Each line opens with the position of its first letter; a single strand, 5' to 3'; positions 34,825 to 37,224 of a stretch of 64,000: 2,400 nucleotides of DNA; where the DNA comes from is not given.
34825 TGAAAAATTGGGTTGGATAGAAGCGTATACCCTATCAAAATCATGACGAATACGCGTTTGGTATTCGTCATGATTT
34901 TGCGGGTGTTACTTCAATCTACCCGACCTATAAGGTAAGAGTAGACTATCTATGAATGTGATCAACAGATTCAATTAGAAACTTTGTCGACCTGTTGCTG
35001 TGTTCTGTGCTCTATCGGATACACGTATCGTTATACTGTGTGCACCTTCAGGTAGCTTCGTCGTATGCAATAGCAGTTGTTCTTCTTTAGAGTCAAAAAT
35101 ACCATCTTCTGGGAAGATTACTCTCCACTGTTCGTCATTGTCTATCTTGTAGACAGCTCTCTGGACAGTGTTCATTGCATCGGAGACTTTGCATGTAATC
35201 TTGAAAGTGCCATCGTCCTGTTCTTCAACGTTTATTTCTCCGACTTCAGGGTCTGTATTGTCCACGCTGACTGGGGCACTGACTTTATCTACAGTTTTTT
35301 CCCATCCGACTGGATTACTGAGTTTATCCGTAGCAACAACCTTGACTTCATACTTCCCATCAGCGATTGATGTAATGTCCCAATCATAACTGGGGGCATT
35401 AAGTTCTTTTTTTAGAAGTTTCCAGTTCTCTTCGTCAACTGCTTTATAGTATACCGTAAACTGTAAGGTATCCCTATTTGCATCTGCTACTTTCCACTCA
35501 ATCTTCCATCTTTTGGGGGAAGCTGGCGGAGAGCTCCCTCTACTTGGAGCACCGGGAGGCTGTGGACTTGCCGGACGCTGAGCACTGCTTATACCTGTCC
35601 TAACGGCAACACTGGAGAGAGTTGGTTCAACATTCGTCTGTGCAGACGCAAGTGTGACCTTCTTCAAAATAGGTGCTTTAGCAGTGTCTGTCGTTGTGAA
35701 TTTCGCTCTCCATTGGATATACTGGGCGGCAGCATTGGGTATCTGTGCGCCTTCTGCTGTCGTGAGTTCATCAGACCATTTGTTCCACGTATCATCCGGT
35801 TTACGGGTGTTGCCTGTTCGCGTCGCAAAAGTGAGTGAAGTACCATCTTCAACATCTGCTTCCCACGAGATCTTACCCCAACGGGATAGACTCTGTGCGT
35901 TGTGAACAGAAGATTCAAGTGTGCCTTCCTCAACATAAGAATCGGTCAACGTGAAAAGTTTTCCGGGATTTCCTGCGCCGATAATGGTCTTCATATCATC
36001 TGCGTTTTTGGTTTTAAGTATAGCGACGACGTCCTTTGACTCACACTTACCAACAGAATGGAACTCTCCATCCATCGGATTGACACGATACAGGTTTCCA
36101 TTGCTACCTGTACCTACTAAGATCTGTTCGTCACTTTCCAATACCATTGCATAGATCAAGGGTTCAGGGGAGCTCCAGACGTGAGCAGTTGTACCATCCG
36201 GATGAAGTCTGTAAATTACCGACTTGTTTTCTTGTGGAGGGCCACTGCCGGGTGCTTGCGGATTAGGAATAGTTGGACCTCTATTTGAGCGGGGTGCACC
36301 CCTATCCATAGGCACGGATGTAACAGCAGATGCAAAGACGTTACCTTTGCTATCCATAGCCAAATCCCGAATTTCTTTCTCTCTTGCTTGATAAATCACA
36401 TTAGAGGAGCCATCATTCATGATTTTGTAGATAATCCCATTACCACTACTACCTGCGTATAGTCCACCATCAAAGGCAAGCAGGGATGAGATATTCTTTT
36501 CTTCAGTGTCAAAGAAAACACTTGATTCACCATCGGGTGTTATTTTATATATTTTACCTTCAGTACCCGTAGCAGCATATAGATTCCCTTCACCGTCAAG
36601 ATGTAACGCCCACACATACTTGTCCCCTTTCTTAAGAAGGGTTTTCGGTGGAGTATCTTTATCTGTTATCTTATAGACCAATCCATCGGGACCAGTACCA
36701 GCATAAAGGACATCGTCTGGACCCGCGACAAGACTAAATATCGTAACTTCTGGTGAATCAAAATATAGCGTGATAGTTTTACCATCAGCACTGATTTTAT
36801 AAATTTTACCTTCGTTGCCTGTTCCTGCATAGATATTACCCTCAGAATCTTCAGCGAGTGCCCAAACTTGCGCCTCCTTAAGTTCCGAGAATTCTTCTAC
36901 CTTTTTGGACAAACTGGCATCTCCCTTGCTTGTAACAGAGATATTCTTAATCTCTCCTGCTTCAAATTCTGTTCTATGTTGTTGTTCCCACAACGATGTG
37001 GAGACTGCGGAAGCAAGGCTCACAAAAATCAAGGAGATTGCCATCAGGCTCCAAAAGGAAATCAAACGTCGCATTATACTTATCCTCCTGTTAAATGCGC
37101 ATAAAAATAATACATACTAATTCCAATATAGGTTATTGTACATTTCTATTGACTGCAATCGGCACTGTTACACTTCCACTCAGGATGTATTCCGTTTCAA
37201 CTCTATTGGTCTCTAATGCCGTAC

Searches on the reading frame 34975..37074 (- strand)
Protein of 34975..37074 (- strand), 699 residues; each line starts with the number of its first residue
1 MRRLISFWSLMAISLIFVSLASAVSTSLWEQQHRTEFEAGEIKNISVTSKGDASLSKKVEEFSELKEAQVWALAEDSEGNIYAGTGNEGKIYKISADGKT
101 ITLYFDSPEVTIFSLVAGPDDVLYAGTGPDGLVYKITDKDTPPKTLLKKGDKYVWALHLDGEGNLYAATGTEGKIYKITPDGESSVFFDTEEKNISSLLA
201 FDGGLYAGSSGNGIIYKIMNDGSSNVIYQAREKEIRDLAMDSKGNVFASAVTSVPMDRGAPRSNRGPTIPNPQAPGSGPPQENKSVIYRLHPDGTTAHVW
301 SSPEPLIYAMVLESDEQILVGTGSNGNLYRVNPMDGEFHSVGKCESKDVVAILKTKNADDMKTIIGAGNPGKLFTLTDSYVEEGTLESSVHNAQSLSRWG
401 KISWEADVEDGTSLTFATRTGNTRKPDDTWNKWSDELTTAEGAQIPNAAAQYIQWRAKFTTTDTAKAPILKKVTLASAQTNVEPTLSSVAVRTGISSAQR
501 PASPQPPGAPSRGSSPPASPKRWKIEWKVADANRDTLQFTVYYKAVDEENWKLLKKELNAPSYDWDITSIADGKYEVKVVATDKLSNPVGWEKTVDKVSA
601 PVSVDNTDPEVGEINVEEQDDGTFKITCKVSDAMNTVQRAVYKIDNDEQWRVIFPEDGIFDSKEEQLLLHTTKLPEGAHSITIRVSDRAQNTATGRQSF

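Call 18: search_protein_families(library=pfam, proteins=[window:34975-37074:-], max_evalue=0.00001)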
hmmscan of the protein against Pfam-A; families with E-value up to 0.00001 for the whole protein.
window:34975-37074:- (699 aa): 5 families
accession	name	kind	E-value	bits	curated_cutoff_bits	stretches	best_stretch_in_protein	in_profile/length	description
PF07494.17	Reg_prop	-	1e-09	37.8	20.4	0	65-87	2-24/24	Two component regulator propeller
PF08450.18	SGL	-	2.1e-07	31.3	26.3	0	162-249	11-102/246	SMP-30/Gluconolactonase/LRE-like region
PF22701.2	Mala_s_1-like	-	1.9e-06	28.2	27.5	0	54-126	78-146/195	Mal s 1 allergenic protein-like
PF19077.6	Big_13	-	4.1e-06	27.7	27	0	670-696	68-94/102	Bacterial Ig-like domain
PF24684.1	Vgb_lyase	-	4.1e-06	26.3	50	1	66-223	11-170/290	Virginiamycin B lyase family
